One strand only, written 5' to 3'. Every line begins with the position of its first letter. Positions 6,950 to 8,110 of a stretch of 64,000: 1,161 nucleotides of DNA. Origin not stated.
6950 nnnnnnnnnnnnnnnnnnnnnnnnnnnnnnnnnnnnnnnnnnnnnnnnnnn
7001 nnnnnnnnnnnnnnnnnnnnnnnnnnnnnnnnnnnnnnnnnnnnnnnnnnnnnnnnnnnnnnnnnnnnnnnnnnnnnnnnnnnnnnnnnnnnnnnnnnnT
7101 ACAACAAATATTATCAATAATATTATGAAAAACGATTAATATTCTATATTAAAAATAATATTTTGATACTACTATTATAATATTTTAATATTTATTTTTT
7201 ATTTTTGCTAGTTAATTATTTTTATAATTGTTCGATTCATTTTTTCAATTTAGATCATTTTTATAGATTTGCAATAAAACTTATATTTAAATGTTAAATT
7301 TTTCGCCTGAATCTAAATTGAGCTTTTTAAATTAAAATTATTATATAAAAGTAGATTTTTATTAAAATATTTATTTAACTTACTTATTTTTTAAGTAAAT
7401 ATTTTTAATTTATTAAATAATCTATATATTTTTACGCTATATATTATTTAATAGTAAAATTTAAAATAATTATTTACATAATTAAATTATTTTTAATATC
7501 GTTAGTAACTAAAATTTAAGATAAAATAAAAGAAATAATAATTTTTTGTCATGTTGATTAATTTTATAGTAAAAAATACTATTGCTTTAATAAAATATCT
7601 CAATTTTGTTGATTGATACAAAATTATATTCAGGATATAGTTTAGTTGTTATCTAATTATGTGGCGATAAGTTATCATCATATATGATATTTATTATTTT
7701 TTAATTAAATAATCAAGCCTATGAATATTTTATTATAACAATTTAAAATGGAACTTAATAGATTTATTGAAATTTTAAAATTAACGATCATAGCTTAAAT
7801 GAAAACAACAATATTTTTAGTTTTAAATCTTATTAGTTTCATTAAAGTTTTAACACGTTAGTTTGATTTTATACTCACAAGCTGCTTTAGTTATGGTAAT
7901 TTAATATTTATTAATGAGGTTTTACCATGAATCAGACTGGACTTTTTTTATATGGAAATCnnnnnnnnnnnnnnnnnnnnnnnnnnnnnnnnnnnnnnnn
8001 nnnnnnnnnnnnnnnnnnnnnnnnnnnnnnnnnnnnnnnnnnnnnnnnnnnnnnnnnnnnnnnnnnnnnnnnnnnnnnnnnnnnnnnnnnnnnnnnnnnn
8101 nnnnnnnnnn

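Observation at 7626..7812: Fossil FMN riboswitch upstream of an intact ribB: feedback control of riboflavin synthesis erased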

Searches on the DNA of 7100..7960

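Call 4: search_rna_families(source=window, start=7100, end=7960, threshold=evalue, max_evalue=10, show_alignments=5)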
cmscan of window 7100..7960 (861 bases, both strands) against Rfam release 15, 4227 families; matches with E-value up to 10: 1.
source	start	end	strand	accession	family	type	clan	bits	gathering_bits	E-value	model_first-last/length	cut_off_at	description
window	7602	7626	+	RF04072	mir-7386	Gene; miRNA;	-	18.7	44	1.2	18-42/59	no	mir-7386 microRNA precursor family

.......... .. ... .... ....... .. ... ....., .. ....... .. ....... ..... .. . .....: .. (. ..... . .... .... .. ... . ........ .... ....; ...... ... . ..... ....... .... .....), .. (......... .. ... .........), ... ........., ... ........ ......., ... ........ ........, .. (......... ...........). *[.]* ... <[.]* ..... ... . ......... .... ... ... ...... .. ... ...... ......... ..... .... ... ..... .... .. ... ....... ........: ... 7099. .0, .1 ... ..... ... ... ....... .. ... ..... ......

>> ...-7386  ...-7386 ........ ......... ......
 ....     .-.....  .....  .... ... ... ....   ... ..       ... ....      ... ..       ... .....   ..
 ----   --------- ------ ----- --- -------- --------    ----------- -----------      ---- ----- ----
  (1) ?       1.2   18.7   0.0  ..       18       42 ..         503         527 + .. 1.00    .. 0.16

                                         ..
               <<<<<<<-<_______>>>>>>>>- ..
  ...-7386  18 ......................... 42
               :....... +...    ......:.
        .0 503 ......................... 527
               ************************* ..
